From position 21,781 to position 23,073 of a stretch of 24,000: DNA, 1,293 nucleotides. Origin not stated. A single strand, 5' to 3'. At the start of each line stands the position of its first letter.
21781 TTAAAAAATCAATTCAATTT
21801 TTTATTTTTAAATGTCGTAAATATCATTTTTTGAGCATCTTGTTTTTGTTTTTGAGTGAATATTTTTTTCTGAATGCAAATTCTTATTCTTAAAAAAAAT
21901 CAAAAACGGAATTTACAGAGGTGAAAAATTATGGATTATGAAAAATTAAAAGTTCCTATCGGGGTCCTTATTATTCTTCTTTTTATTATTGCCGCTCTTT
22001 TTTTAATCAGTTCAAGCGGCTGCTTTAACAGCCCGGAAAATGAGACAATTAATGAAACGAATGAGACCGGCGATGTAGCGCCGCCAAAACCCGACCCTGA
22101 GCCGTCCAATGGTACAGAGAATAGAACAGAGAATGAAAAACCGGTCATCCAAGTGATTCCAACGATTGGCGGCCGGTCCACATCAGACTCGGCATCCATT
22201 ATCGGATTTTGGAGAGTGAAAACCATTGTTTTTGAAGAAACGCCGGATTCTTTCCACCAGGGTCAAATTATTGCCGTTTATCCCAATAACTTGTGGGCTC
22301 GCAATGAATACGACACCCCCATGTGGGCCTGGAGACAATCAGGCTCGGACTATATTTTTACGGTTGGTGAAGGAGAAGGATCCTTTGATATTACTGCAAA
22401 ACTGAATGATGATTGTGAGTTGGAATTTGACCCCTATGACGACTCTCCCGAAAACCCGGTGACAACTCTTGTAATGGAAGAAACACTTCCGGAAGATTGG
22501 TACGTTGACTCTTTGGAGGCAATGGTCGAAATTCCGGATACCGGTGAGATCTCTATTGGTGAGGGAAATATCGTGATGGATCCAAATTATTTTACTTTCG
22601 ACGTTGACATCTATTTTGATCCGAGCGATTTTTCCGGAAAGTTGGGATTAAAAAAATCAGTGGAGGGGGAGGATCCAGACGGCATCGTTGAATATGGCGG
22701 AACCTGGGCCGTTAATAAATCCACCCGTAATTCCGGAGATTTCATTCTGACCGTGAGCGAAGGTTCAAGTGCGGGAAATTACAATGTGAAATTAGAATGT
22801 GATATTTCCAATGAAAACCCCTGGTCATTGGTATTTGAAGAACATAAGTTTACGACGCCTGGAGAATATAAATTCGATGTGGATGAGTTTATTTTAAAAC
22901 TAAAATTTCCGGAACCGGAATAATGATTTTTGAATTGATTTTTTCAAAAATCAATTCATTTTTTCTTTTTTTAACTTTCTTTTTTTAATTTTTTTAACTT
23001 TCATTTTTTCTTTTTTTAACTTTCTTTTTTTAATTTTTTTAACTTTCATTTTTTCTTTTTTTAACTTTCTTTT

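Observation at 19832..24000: Tandem array of an uncharacterised, rapidly diverging family of anchored, glycan-stalked extracellular proteins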

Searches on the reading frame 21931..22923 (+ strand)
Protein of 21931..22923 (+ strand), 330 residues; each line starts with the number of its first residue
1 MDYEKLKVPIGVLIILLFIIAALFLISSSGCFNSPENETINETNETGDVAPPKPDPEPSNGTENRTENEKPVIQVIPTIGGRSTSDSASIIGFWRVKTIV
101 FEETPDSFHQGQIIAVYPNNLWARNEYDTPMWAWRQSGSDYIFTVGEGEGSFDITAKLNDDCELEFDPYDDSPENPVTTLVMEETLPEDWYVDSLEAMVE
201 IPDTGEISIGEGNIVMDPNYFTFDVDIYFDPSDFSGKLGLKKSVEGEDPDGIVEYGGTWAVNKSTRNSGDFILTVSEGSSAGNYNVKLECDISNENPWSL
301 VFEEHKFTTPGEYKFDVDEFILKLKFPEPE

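Call 6: search_protein_families(library=pfam, proteins=[window:21931-22923:+], max_evalue=1)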
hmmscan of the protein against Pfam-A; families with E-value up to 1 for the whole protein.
window:21931-22923:+ (330 aa): 1 family
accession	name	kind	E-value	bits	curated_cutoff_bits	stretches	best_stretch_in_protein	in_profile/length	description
PF01835.25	MG2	-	0.13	13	32.8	1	233-299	27-91/96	MG2 domain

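Call 7: search_protein_families(library=ncbifam, proteins=[window:21931-22923:+], max_evalue=1)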
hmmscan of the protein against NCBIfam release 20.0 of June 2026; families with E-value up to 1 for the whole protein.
window:21931-22923:+ (330 aa): 2 families
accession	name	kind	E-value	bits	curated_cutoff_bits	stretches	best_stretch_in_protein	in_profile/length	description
TIGR04200.2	targ_of_XrtJ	subfamily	2.9e-06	27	40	1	12-40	6-34/57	PExPT-CTERM protein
NF053819.1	EF0750_LPXTG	subfamily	0.061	13.8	47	1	13-94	6-90/105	EF2685/EF0750 family sortase-dependent surface protein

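Call 17: search_protein_representatives(protein=window:21931-22923:+)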
Query: 330 residues. Proteins with E-value up to 0.001 (for the whole library): 4; up to 1e-10: 2; up to 1e-30: 2. The best 4 are listed.
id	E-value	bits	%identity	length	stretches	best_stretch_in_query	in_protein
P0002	6.9e-223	755.4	100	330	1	1-330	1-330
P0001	2.5e-34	135.4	40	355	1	16-324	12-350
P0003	2.2e-08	50.1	36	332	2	173-280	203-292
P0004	4.9e-08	48.9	35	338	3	177-293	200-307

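Call 19: find_encoding_contigs(protein=P0003, flank=10000, max_places=5)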
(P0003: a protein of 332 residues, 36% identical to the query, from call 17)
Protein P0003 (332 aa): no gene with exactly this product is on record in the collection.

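Call 20: find_encoding_contigs(protein=P0004, flank=10000, max_places=5)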
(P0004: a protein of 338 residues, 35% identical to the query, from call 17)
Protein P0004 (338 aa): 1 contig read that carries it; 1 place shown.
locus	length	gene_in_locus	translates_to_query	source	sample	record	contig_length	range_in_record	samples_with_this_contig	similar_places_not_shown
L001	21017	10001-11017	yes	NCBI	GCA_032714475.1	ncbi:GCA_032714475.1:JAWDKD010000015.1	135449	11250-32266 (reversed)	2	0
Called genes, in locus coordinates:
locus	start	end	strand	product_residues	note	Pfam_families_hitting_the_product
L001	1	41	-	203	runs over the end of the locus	PF00551:Formyl_trans_N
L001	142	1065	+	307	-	PF12838:Fer4_7 (faint), PF13484:Fer4_16 (faint), PF13746:Fer4_18 (weak), PF14697:Fer4_21 (faint), PF12797:Fer4_2 (faint), PF13237:Fer4_10 (weak), PF00037:Fer4 (weak), PF13187:Fer4_9 (weak), +2 more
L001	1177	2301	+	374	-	PF18093:Trm5_N, PF25133:TYW2_N_2, PF02475:TRM5-TYW2_MTfase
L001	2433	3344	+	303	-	PF25987:PRRT3 (weak)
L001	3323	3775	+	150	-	-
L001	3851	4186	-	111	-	PF11950:DUF3467 (weak)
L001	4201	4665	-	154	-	-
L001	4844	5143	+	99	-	-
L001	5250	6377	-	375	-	PF01544:CorA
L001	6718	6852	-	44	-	-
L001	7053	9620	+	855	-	-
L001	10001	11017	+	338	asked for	-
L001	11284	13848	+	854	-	PF07581:Glug (faint)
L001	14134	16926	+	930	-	PF07581:Glug (faint)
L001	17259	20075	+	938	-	PF07581:Glug (faint)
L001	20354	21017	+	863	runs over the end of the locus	PF07581:Glug (faint)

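Call 21: find_encoding_contigs(protein=P0002, flank=10000, max_places=5)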
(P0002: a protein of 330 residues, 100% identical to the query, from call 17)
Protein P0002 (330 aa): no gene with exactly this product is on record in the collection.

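Call 24: find_related_loci(query=A2, collection=genome_contigs, flank=10000)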
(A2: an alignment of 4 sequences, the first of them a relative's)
Query A2 (332 aa) in genome_contigs; peptide patterns used: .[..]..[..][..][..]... (x = any residue, [..] = any of these).
24 stretches matched a pattern; 1 encode a relative of the query (tblastn E <= 1e-3); 1 distinct loci.
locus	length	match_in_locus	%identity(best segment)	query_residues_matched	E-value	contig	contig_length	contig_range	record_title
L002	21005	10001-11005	29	1-331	4e-25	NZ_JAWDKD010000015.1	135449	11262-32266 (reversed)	Methanolapillus africanus strain Ag5 MsAg5_15, whole genome shotgun sequence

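Call 34: search_protein_families(library=pfam, proteins=[L001:7053-9620:+, L001:11284-13848:+, L001:14134-16926:+, L001:17259-20075:+], max_evalue=0.1)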
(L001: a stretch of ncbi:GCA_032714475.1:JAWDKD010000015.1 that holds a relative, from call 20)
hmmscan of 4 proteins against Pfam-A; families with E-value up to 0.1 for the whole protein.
L001:7053-9620:+ (855 aa): 1 family
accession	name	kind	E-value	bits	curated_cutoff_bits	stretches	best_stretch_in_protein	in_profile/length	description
PF07581.17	Glug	-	0.09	13.7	20.5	1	442-458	5-22/28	The GLUG motif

L001:11284-13848:+ (854 aa): 1 family
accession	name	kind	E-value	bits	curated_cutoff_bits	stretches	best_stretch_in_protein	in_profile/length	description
PF07581.17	Glug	-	4.9e-09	36.4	20.5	3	469-492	1-25/28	The GLUG motif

L001:14134-16926:+ (930 aa): 1 family
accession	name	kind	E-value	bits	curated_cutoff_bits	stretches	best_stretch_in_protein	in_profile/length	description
PF07581.17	Glug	-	3e-13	49.7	20.5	2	540-564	1-26/28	The GLUG motif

L001:17259-20075:+ (938 aa): 1 family
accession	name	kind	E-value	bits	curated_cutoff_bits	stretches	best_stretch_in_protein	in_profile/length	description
PF07581.17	Glug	-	9.9e-11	41.8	20.5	3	553-575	5-28/28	The GLUG motif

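Call 71: find_homologous_proteins(query=A10, max_evalue=0.001)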
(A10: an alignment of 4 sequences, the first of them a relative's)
Query A10 (4 sequences) (808 aa, profile of the alignment): 1450 proteins with E <= 0.001 among 8000 candidates; the best 120 are listed.
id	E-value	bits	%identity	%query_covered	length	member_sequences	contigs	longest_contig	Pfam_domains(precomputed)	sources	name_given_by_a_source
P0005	0.0e+0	1221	34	97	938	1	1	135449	PF07581.18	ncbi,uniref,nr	ncbi:hypothetical protein MsAg5_07630 [Methanosarcinaceae archaeon Ag5]|uniref:GLUG domain-containin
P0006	0.0e+0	1149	39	100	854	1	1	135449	PF07581.18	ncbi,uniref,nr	ncbi:hypothetical protein MsAg5_07650 [Methanosarcinaceae archaeon Ag5]|uniref:GLUG domain-containin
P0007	0.0e+0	1144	100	100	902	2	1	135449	PF07581.18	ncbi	ncbi:GLUG motif-containing protein [Methanolapillus africanus]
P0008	4.0e-247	841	38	100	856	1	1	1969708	PF07581.18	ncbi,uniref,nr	ncbi:GLUG motif-containing protein [Methanolapillus millepedarum]|uniref:GLUG domain-containing prot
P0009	3.3e-189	649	36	99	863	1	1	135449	PF07581.18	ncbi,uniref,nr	ncbi:hypothetical protein MsAg5_07620 [Methanosarcinaceae archaeon Ag5]|uniref:GLUG domain-containin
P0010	5.5e-50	189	32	32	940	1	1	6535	PF05342.20,PF07581.18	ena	-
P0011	5.4e-39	152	34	14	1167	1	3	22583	PF05342.20,PF07581.18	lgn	-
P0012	8.4e-38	148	33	34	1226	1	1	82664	PF09479.17,PF07581.18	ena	-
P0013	7.3e-36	142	45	17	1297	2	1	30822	PF05342.20,PF07581.18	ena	-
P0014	1.6e-35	141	29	30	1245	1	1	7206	PF07581.18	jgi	-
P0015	1.9e-34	137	32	16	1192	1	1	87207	PF07581.18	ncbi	-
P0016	6.0e-34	136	35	17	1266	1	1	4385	PF09479.17,PF07581.18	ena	-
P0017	1.3e-33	134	31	33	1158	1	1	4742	PF09479.17,PF07581.18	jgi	-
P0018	4.4e-33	133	28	30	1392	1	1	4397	PF03781.23,PF07581.18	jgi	jgi:formylglycine-generating enzyme required for sulfatase activity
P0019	6.1e-33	132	30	34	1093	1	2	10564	PF09479.17,PF07581.18,PF07833.17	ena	-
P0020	9.4e-33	132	33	37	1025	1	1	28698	PF07581.18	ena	-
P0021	1.3e-32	131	35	24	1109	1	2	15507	PF09479.17,PF07581.18,PF07833.17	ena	-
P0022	2.9e-32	130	26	39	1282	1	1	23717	PF05342.20,PF07581.18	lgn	-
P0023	3.4e-32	130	37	18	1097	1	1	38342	PF09479.17,PF07581.18,PF07833.17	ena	-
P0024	3.4e-32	130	30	34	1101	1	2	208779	PF09479.17,PF07581.18,PF07833.17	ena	-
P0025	3.7e-32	130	30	34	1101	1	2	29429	PF09479.17,PF07581.18,PF07833.17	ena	-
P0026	3.8e-32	130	35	24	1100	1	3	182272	PF09479.17,PF07581.18,PF07833.17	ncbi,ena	-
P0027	6.1e-32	129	35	24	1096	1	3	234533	PF09479.17,PF07581.18,PF07833.17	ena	-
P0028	7.2e-32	129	35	24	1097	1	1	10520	PF09479.17,PF07581.18,PF07833.17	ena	-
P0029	1.5e-31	128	35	24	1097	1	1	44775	PF09479.17,PF07581.18,PF07833.17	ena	-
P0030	1.9e-31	127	33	36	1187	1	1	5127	PF07581.18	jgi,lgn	jgi:hypothetical protein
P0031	2.3e-31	127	35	24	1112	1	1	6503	PF09479.17,PF07581.18,PF07833.17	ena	-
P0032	2.7e-31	127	35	24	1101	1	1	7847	PF09479.17,PF07581.18,PF07833.17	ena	-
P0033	2.8e-31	127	36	21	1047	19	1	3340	PF07581.18,PF00395.26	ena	-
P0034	2.9e-31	127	28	36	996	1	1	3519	PF18962.8,PF07581.18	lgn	-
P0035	3.3e-31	127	30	34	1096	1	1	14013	PF09479.17,PF07581.18,PF07833.17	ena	-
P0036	3.4e-31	126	35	24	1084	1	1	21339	PF09479.17,PF07581.18,PF07833.17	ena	-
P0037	3.5e-31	126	35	24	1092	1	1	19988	PF09479.17,PF07581.18,PF07833.17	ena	-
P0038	3.6e-31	126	35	24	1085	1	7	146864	PF09479.17,PF07581.18,PF07833.17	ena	-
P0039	5.0e-31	126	30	34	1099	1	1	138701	PF09479.17,PF07581.18,PF07833.17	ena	-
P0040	6.2e-31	126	30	34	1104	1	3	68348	PF09479.17,PF07581.18,PF07833.17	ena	-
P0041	6.6e-31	126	30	34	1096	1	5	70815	PF09479.17,PF07581.18,PF07833.17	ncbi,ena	-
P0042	7.5e-31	125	35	24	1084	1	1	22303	PF09479.17,PF07581.18,PF07833.17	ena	-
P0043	7.7e-31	125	35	24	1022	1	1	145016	PF09479.17,PF07581.18,PF07833.17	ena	-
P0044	9.8e-31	125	30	34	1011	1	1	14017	PF09479.17,PF07581.18,PF07833.17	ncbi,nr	ncbi:MAG: hypothetical protein EGR31_04340 [Clostridium sp.]|nr:hypothetical protein [Clostridium sp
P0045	1.1e-30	125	30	34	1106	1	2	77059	PF09479.17,PF07581.18,PF07833.17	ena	-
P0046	1.7e-30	124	30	30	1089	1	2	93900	PF09479.17,PF07581.18,PF07833.17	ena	-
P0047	2.1e-30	124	35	24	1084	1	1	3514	PF09479.17,PF07581.18,PF07833.17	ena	-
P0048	2.1e-30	124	35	24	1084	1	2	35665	PF09479.17,PF07581.18,PF07833.17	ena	-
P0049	2.1e-30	124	35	24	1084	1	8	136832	PF09479.17,PF07581.18,PF07833.17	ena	-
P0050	2.1e-30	124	35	24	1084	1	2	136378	PF09479.17,PF07581.18,PF07833.17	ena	-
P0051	2.3e-30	124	35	24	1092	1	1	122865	PF09479.17,PF07581.18,PF07833.17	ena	-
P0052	2.6e-30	124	35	24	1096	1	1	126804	PF09479.17,PF07581.18,PF07833.17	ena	-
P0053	2.9e-30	123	35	24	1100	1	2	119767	PF09479.17,PF07581.18,PF07833.17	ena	-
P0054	3.7e-30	123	35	24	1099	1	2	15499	PF09479.17,PF07581.18,PF07833.17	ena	-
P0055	4.0e-30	123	39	18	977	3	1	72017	PF09479.17,PF07581.18,PF07833.17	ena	-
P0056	4.2e-30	123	35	24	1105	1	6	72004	PF09479.17,PF07581.18,PF07833.17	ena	-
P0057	4.8e-30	123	35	24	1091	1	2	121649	PF09479.17,PF07581.18,PF07833.17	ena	-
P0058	4.8e-30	123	35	24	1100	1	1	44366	PF09479.17,PF07581.18,PF07833.17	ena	-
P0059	4.9e-30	123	35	24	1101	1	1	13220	PF09479.17,PF07581.18,PF07833.17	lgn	-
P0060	5.1e-30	123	30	43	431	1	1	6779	PF07581.18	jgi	jgi:hypothetical protein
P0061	5.2e-30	123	34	24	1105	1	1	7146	PF09479.17,PF07581.18,PF07833.17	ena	-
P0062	5.4e-30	122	31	36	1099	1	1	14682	PF09479.17,PF07581.18,PF07833.17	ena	-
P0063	5.5e-30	122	35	24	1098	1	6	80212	PF09479.17,PF07581.18,PF07833.17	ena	-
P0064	5.5e-30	122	39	18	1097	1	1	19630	PF09479.17,PF07581.18,PF07833.17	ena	-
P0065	6.2e-30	122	30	34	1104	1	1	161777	PF09479.17,PF07581.18,PF07833.17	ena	-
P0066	7.0e-30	122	35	24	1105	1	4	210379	PF09479.17,PF07581.18,PF07833.17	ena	-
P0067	7.3e-30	122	35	24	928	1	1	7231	PF09479.17,PF07581.18,PF07833.17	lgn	-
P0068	8.1e-30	122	35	24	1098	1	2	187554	PF09479.17,PF07581.18,PF07833.17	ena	-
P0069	1.1e-29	121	37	18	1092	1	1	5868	PF09479.17,PF07581.18,PF07833.17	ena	-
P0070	1.3e-29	121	35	24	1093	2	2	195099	PF09479.17,PF07581.18,PF07833.17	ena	-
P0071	1.3e-29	121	29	19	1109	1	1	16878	PF07581.18,PF00395.26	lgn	-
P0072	1.4e-29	121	32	29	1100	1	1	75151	PF09479.17,PF07581.18,PF07833.17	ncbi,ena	-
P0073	1.4e-29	121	30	33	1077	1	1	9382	PF07581.18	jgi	-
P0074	1.5e-29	121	30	34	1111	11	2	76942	PF09479.17,PF07581.18,PF07833.17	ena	-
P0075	1.7e-29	121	40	12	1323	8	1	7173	PF07581.18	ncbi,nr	ncbi:MAG: hypothetical protein IJH17_03240, partial [Clostridia bacterium]|nr:hypothetical protein [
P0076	1.7e-29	121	31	32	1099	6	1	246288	PF09479.17,PF07581.18,PF07833.17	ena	-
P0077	1.7e-29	121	35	24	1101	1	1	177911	PF09479.17,PF07581.18,PF07833.17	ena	-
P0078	1.8e-29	121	27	40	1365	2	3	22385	PF07581.18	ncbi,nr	ncbi:beta strand repeat-containing protein [Methanimicrococcus blatticola]|nr:GLUG motif-containing 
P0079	1.9e-29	121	34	20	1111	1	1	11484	PF09479.17,PF07581.18,PF07833.17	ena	-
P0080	2.1e-29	121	35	24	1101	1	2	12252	PF09479.17,PF07581.18,PF07833.17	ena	-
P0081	2.2e-29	120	35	24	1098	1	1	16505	PF09479.17,PF07581.18,PF07833.17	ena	-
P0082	2.4e-29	120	32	29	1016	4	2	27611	PF09479.17,PF07581.18,PF07833.17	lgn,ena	-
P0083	2.4e-29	120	34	26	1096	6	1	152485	PF09479.17,PF07581.18,PF07833.17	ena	-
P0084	2.4e-29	120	35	24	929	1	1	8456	PF07581.18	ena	-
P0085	2.7e-29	120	35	24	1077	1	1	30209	PF09479.17,PF07581.18,PF07833.17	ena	-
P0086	2.8e-29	120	35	24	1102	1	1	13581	PF09479.17,PF07581.18,PF07833.17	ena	-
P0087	2.9e-29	120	30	31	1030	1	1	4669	PF09479.17,PF07581.18,PF07833.17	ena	-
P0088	2.9e-29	120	36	17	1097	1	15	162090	PF09479.17,PF07581.18,PF07833.17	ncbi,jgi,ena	ncbi:MAG: stalk domain-containing protein [Anaerotignum faecicola]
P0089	3.0e-29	120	35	24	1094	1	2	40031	PF09479.17,PF07581.18,PF07833.17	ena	-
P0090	3.7e-29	120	34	26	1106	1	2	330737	PF09479.17,PF07581.18,PF07833.17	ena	-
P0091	4.4e-29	119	35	24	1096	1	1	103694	PF09479.17,PF07581.18,PF07833.17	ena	-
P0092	4.5e-29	119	32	38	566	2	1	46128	PF09479.17,PF07581.18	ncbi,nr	ncbi:MAG: InlB B-repeat-containing protein [Treponema sp.]|nr:InlB B-repeat-containing protein [Trep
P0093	5.0e-29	119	46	15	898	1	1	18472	PF05342.20,PF07581.18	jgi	jgi:hypothetical protein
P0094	5.1e-29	119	37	18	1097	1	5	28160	PF09479.17,PF07581.18,PF07833.17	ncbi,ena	-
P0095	5.2e-29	119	34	42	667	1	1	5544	PF07581.18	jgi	jgi:hypothetical protein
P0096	5.5e-29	119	35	24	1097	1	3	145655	PF09479.17,PF07581.18,PF07833.17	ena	-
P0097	6.7e-29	119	35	24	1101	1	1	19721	PF09479.17,PF07581.18,PF07833.17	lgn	-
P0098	7.4e-29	119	35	24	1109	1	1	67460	PF09479.17,PF07581.18,PF07833.17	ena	-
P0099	7.6e-29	119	30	29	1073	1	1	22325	PF09479.17,PF07581.18,PF07833.17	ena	-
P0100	7.8e-29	119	35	24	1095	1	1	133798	PF09479.17,PF07581.18,PF07833.17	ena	-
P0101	7.9e-29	119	35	24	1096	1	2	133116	PF09479.17,PF07581.18,PF07833.17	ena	-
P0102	8.2e-29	119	30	44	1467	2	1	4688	PF00404.25,PF07581.18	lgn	-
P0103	8.4e-29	119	34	14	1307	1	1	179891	PF05342.20,PF07581.18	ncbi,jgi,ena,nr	ncbi:MAG: hypothetical protein FWD22_03830 [Treponema sp.]|nr:hypothetical protein [Treponema sp.]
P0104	9.1e-29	118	35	24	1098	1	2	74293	PF09479.17,PF07581.18,PF07833.17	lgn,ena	-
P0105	9.4e-29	118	35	24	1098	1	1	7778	PF09479.17,PF07581.18,PF07833.17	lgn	-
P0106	1.2e-28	118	30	29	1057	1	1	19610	PF09479.17,PF07581.18,PF07833.17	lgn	-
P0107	1.2e-28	118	30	34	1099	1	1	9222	PF09479.17,PF07581.18,PF07833.17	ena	-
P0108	1.3e-28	118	35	24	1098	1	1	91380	PF09479.17,PF07581.18,PF07833.17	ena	-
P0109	1.4e-28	118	37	21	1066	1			PF07581.18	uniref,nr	uniref:GLUG n=1 Tax=uncultured bacterium contig00049 TaxID=1181534 RepID=A0A806KHB9_9BACT|nr:GLUG [u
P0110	1.6e-28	118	35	24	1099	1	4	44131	PF09479.17,PF07581.18,PF07833.17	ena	-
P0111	1.8e-28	117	36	17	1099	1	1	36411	PF09479.17,PF07581.18,PF07833.17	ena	-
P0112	1.9e-28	117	30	30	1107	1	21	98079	PF09479.17,PF07581.18,PF07833.17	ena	-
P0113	1.9e-28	117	29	28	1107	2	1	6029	PF09479.17,PF07581.18,PF07833.17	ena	-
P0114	2.1e-28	117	31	29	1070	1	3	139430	PF09479.17,PF07581.18,PF07833.17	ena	-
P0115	2.2e-28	117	30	34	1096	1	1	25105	PF09479.17,PF07581.18,PF07833.17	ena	-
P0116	2.6e-28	117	35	24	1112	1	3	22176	PF09479.17,PF07581.18,PF07833.17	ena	-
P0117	2.8e-28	117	35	24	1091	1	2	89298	PF09479.17,PF07581.18,PF07833.17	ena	-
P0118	2.8e-28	117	35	24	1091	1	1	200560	PF09479.17,PF07581.18,PF07833.17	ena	-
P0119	2.9e-28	117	37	18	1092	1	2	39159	PF09479.17,PF07581.18,PF07833.17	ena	-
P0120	3.4e-28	117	35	24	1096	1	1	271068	PF09479.17,PF07581.18,PF07833.17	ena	-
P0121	3.5e-28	116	36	20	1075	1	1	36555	PF09479.17,PF07581.18,PF07833.17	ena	-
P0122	3.6e-28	116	38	24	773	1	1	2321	PF07581.18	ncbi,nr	ncbi:MAG: hypothetical protein IKH13_06550, partial [Clostridia bacterium]|nr:hypothetical protein [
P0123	3.9e-28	116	31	29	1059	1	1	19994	PF09479.17,PF07581.18,PF07833.17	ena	-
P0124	4.5e-28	116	35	23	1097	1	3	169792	PF09479.17,PF07581.18,PF07833.17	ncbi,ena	-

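Call 72: find_encoding_contigs(protein=P0008, flank=10000, max_places=3)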
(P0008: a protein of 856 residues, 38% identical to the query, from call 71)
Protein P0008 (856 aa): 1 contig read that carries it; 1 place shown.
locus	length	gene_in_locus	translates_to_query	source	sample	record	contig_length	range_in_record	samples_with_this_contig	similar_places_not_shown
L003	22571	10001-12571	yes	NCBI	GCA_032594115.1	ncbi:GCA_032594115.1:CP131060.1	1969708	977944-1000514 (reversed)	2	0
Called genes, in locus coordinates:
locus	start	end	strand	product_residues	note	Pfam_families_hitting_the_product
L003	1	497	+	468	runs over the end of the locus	PF00919:UPF0004, PF04055:Radical_SAM, PF01938:TRAM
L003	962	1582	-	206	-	PF00551:Formyl_trans_N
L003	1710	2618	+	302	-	PF12838:Fer4_7 (faint), PF14697:Fer4_21 (weak), PF13237:Fer4_10 (weak), PF13484:Fer4_16 (faint), PF25160:LdpA_Fe-S-bd (faint), PF00037:Fer4 (weak), PF13187:Fer4_9 (weak)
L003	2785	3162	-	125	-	-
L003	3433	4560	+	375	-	PF18093:Trm5_N, PF25133:TYW2_N_2, PF02005:TRM (weak), PF02475:TRM5-TYW2_MTfase, PF05175:MTS (weak)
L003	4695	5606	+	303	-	-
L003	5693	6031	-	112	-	PF11950:DUF3467 (weak)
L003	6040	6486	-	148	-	-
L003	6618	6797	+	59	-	-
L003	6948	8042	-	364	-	PF01544:CorA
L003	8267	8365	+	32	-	-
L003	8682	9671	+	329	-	-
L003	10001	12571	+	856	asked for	PF07581:Glug (faint)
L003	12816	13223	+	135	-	-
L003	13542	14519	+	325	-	PF01699:Na_Ca_ex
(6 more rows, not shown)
